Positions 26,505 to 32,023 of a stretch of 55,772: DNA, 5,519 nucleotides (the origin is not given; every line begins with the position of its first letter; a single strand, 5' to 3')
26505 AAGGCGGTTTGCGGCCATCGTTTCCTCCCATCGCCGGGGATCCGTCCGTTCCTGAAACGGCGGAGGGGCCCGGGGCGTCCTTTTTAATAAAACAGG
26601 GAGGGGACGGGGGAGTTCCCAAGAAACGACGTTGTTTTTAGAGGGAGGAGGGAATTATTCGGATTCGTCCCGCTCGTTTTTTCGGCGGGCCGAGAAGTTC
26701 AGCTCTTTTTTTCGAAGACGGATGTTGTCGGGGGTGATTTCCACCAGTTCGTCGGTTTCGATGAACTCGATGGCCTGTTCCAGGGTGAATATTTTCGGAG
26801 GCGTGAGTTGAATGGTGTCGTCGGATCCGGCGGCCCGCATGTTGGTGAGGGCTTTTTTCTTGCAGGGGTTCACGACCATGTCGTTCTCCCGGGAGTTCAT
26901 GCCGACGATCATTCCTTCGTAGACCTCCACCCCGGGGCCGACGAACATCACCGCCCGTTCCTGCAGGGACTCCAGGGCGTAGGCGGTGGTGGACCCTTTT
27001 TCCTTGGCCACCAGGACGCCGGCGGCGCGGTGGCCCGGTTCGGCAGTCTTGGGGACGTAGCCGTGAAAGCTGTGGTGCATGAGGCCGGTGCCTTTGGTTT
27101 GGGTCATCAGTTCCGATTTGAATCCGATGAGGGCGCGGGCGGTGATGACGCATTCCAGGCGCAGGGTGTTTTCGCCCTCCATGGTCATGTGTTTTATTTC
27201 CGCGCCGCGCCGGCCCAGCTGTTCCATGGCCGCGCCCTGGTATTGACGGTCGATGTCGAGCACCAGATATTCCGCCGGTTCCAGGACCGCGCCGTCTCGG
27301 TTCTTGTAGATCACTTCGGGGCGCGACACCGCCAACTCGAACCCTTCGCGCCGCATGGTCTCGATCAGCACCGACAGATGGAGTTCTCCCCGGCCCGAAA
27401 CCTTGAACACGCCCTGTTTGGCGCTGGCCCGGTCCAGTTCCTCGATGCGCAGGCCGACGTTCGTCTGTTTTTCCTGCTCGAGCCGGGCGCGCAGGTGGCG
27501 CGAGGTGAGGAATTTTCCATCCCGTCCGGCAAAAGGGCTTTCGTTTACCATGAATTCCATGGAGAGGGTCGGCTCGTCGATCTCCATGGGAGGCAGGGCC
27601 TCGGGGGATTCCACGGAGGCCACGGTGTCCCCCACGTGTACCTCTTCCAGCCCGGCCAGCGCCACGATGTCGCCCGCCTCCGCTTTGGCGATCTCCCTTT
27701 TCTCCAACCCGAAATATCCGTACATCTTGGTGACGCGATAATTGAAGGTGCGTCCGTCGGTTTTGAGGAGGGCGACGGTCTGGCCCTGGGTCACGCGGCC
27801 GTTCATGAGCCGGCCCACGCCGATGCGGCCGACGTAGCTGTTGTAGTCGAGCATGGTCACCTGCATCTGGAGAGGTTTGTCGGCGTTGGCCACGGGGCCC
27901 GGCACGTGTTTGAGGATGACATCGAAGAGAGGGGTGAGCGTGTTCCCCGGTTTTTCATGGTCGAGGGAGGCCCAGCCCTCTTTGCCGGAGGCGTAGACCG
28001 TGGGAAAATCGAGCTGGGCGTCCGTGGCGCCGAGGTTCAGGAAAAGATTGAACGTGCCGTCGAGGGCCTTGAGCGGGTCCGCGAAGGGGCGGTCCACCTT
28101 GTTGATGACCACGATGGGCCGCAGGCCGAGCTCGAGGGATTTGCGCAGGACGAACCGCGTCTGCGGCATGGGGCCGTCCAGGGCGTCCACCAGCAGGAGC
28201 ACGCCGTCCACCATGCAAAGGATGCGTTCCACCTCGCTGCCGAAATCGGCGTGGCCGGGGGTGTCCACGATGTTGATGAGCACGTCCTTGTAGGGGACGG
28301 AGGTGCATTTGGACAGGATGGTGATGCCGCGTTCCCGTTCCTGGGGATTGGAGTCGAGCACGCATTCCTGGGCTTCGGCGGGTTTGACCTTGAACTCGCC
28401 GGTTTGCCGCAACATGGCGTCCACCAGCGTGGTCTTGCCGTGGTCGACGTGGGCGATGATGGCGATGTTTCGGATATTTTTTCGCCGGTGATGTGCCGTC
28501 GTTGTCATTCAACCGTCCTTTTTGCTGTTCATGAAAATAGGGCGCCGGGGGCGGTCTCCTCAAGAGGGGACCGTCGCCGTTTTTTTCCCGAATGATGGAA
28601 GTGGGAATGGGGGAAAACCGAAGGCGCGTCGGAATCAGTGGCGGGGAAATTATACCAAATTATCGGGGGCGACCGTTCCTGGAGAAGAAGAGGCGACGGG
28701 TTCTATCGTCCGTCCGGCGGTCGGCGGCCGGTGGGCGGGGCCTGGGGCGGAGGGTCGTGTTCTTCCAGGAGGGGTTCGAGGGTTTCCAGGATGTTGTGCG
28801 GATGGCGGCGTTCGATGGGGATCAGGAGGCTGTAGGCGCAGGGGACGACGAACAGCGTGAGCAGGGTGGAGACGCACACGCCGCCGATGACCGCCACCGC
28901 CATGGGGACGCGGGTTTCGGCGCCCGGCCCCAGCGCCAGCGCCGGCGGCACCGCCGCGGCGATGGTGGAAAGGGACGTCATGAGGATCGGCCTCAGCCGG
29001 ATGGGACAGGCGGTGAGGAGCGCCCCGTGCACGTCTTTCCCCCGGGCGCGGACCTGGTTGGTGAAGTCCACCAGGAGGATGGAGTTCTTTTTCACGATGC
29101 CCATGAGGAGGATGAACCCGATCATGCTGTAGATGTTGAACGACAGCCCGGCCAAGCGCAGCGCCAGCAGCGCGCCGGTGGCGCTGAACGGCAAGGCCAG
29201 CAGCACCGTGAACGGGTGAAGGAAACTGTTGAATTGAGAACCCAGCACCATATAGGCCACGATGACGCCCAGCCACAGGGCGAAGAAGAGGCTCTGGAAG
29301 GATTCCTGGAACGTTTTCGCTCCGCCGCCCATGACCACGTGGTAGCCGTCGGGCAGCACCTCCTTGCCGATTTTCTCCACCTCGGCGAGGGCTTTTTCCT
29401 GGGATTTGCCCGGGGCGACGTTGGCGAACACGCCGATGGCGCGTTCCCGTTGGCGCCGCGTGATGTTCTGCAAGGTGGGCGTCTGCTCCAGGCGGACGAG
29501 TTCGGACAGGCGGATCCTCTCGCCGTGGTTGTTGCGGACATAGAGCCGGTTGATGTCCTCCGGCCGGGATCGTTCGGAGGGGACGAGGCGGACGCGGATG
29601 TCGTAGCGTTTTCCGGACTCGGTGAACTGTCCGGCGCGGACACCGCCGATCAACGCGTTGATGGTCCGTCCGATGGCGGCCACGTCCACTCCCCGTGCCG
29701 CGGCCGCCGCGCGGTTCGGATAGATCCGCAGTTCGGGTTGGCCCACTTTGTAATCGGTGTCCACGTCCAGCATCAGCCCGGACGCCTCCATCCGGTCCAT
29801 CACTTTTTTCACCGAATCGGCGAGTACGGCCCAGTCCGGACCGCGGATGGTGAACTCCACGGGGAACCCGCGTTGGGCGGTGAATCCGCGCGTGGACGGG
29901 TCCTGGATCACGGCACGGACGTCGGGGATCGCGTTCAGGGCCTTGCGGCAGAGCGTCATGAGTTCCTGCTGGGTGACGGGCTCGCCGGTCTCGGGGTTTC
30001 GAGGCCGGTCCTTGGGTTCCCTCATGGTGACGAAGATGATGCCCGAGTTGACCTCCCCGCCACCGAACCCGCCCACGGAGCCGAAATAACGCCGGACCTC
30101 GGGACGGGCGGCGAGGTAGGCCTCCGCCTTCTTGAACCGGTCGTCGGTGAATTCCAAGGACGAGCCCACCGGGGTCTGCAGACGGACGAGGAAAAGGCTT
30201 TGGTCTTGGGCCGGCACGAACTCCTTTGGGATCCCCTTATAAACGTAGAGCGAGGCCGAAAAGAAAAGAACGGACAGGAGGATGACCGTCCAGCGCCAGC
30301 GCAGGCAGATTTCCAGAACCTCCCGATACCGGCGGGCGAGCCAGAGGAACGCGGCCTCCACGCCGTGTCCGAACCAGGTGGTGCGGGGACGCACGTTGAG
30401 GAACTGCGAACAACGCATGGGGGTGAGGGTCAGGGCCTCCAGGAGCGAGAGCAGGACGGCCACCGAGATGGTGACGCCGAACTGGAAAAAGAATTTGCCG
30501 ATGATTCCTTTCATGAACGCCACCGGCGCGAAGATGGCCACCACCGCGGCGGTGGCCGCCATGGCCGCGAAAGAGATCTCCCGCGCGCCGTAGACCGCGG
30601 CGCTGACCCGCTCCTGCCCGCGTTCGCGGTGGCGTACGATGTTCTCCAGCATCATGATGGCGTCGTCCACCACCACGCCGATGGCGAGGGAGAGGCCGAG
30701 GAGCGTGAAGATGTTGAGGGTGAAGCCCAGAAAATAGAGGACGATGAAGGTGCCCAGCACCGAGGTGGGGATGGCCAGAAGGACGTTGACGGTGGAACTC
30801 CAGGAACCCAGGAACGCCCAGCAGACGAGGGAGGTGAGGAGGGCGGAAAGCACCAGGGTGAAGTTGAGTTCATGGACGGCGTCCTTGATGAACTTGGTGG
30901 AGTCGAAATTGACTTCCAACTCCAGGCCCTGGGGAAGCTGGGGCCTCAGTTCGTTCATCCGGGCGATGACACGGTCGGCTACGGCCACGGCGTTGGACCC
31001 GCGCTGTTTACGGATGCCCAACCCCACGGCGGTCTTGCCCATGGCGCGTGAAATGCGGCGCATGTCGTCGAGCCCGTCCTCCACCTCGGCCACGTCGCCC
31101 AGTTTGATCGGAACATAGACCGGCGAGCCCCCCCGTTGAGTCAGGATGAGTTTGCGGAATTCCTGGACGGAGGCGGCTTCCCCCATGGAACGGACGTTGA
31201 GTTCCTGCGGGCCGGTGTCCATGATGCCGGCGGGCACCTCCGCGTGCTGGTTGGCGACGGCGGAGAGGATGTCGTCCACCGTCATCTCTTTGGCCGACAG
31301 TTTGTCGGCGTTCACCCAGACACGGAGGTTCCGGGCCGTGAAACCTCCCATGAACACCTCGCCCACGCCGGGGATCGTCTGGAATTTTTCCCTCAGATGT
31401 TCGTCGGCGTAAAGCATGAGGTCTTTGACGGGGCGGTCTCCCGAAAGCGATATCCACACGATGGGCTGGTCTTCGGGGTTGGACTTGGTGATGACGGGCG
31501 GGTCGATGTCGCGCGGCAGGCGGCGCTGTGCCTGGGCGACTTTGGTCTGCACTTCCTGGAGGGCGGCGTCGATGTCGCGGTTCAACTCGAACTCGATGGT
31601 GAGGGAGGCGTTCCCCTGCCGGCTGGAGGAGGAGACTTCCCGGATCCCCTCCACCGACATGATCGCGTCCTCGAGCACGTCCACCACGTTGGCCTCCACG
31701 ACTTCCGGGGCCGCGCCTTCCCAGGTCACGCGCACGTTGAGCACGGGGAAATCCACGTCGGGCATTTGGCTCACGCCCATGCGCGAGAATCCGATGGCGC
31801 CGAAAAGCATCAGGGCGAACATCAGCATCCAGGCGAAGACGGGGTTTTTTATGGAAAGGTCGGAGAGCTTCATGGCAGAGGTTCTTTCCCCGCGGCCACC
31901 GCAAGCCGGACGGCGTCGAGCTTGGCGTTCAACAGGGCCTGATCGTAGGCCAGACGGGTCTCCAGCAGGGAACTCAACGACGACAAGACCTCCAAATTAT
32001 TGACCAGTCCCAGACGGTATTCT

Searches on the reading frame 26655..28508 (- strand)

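Call 8: search_protein_families(library=pfam, proteins=[window:26655-28508:-], max_evalue=0.01)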
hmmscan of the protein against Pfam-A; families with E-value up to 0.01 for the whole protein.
window:26655-28508:- (617 aa): 6 families
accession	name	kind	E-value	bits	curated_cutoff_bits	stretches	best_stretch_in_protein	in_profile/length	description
PF00009.33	GTP_EFTU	-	1.1e-53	182.1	26.5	1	10-203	1-187/188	Elongation factor Tu GTP binding domain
PF21018.2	BipA_C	-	5.3e-48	161.8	23.8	1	497-604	2-109/110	TypA/BipA C-terminal domain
PF00679.30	EFG_C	-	1.4e-17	63.9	27.9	1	408-489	2-83/89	Elongation factor G C-terminus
PF03144.31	GTP_EFTU_D2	-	1.3e-12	48.4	30.3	1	227-297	1-73/73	Elongation factor Tu domain 2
PF22042.2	EF-G_D2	-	8.3e-09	35.9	27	1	217-298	6-83/84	Elongation factor G domain 2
PF01926.29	MMR_HSR1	-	0.00035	21.1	21.9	1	15-137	2-113/113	50S ribosome-binding GTPase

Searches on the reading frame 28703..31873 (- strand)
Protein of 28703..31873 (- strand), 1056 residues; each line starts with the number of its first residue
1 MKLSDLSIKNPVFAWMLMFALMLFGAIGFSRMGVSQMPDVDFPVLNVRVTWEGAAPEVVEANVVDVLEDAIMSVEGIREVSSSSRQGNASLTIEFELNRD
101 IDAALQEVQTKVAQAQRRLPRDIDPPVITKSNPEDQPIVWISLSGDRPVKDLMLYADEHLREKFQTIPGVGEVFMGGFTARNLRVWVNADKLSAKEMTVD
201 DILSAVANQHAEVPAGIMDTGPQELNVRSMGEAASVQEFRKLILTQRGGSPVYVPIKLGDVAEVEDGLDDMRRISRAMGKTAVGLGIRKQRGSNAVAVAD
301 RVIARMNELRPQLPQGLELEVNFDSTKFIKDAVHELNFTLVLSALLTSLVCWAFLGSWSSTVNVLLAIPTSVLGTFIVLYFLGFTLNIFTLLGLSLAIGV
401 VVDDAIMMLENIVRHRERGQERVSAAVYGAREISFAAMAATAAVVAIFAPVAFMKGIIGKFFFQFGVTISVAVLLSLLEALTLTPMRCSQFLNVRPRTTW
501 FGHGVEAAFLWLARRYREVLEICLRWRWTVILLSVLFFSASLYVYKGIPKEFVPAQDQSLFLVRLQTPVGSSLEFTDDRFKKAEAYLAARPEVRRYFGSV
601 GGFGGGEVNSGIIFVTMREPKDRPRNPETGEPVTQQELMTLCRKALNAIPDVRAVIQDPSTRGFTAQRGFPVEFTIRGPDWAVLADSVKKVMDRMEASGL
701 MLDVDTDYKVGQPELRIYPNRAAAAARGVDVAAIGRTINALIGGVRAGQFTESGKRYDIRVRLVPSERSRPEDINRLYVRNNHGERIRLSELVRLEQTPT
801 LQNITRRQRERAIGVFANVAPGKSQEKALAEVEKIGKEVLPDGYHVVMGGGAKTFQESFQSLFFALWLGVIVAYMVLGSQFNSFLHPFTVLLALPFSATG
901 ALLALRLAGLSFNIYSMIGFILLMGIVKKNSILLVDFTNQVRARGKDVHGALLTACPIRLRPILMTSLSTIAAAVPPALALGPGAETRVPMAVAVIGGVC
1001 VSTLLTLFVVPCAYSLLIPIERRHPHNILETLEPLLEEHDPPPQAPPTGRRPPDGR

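Call 8: search_protein_families(library=pfam, proteins=[window:28703-31873:-], max_evalue=0.01)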
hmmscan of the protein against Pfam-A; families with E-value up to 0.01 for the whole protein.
window:28703-31873:- (1056 aa): 2 families
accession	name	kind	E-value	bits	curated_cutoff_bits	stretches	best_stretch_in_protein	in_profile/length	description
PF00873.25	ACR_tran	-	3.7e-280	932.5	28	1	4-1017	2-1020/1021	AcrB/AcrD/AcrF family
PF03176.21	MMPL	-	3.1e-05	23.5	20.5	1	366-485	179-296/333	MMPL family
